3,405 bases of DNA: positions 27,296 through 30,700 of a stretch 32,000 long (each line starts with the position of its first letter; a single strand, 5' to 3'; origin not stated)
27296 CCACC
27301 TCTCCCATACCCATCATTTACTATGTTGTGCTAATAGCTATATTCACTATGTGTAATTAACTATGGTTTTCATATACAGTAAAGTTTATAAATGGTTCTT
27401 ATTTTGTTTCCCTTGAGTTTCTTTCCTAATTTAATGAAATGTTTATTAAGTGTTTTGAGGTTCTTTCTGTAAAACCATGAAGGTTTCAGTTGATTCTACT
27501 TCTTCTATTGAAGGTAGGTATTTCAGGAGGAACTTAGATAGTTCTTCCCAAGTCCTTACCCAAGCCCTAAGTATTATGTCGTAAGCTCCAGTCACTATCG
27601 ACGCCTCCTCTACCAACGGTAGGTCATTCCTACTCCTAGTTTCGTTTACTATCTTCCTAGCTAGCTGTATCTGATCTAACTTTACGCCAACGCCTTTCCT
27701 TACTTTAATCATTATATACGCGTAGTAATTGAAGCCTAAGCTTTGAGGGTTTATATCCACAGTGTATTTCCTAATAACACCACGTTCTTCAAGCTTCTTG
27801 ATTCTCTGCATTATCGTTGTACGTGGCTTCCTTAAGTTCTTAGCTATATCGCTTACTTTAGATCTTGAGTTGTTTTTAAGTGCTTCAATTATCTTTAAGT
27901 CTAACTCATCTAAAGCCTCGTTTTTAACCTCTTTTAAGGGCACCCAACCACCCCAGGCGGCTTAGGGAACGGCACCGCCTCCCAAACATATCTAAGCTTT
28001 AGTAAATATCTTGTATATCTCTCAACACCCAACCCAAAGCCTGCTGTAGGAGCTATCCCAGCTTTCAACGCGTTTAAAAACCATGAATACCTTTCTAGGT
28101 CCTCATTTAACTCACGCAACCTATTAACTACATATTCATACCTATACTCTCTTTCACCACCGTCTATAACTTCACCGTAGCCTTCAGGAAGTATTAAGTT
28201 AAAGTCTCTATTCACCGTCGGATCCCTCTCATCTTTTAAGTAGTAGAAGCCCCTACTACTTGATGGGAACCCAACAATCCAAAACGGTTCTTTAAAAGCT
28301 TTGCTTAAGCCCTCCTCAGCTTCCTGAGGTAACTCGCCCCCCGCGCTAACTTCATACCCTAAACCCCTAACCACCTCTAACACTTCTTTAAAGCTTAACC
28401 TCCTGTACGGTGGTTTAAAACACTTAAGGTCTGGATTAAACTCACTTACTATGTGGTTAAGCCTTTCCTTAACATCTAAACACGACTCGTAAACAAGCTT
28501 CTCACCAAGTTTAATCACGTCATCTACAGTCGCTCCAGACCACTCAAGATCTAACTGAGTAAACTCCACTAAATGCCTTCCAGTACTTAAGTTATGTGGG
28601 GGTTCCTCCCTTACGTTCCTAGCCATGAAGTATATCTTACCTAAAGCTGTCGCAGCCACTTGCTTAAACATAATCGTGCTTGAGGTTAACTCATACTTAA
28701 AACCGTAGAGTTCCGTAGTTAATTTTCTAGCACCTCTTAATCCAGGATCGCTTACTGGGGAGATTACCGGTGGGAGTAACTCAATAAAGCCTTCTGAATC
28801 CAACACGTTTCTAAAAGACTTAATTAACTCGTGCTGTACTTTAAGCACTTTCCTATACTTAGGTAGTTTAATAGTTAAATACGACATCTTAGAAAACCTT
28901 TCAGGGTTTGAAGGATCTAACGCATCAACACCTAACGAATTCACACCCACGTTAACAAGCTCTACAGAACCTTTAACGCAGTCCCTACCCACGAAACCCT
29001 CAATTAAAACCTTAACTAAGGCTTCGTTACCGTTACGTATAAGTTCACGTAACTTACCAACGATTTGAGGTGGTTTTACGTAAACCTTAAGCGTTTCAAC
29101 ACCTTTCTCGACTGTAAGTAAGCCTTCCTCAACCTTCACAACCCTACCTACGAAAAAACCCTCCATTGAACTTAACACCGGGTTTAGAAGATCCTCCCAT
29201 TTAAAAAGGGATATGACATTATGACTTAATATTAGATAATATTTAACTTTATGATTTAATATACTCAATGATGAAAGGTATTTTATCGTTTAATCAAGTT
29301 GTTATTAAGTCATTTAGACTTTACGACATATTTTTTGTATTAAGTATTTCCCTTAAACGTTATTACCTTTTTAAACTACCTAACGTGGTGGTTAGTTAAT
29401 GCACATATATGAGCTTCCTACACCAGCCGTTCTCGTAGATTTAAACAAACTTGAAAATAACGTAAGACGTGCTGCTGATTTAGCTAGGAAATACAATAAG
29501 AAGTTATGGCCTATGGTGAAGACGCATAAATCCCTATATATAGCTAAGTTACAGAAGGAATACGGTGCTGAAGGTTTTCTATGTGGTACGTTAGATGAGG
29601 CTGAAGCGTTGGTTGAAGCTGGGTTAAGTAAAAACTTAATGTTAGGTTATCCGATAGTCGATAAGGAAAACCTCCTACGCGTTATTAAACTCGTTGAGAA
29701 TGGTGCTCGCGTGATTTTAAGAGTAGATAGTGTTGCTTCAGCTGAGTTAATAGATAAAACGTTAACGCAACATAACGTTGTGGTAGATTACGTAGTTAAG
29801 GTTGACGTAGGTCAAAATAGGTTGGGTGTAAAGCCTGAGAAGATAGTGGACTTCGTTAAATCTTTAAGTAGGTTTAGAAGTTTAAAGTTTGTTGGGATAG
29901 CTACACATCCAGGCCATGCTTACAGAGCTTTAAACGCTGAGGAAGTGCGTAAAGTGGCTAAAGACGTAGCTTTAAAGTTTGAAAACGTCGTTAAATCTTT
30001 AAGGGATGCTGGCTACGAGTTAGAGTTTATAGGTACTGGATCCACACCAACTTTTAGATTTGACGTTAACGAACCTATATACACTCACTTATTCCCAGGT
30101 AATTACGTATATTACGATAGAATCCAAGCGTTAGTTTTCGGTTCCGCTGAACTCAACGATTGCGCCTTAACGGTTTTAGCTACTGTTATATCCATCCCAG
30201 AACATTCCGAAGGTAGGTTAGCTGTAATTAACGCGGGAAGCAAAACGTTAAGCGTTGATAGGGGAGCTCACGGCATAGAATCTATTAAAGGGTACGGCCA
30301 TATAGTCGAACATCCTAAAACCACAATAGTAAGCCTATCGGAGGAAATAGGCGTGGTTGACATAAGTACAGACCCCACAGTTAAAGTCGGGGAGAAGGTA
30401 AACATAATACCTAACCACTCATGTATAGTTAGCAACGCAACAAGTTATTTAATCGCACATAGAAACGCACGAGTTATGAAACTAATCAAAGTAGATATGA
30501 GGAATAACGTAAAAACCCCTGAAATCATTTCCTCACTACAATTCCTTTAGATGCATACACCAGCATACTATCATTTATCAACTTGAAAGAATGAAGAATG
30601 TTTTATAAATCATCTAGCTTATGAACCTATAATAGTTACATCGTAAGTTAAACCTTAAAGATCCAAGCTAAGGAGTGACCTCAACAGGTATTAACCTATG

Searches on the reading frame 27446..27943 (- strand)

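Call 72: search_protein_families(library=pfam, proteins=[window:27446-27943:-], max_evalue=0.00001)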
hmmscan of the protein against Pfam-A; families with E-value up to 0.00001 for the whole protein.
window:27446-27943:- (165 aa): 4 families
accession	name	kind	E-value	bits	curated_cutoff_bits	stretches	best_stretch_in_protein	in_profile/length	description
PF13412.12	HTH_24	-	6.7e-12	45.2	21.9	1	11-58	1-48/48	Winged helix-turn-helix DNA-binding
PF01037.27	AsnC_trans_reg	-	2.1e-11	44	25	1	106-159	19-72/73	Lrp/AsnC ligand binding domain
PF13404.12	HTH_AsnC-type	-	1.7e-10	41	27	1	11-52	1-42/42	AsnC-type helix-turn-helix domain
PF01022.26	HTH_5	-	9.7e-06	25.8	22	0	16-59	5-47/47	Bacterial regulatory protein, arsR family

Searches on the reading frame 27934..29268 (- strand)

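Call 72: search_protein_families(library=pfam, proteins=[window:27934-29268:-], max_evalue=0.00001)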
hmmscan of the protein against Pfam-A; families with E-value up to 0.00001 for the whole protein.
window:27934-29268:- (444 aa): 1 family
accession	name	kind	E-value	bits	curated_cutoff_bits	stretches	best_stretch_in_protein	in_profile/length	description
PF00152.25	tRNA-synt_2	-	8.9e-54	183.1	25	1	127-436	7-306/308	tRNA synthetases class II (D, K and N)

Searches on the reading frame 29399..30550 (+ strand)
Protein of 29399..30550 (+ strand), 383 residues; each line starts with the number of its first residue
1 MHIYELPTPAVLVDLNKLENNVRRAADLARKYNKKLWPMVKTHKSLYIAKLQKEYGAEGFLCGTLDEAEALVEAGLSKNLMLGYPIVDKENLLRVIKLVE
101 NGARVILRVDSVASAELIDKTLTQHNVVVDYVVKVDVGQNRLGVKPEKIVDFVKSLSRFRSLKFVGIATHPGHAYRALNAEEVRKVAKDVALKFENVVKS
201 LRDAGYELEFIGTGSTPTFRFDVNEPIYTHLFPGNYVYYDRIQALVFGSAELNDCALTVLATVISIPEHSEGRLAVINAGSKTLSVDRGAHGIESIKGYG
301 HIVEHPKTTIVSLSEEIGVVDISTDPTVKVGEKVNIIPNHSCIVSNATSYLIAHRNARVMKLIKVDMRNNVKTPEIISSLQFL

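Call 72: search_protein_families(library=pfam, proteins=[window:29399-30550:+], max_evalue=0.00001)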
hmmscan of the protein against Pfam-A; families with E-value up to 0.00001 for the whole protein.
window:29399-30550:+ (383 aa): 2 families
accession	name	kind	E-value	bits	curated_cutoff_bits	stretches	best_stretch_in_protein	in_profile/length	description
PF01168.26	Ala_racemase_N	-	6.2e-31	108.3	24.1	1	13-239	1-217/220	Alanine racemase, N-terminal domain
PF14031.13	D-ser_dehydrat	-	1.1e-19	71.2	22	1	256-351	1-94/97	Putative serine dehydratase domain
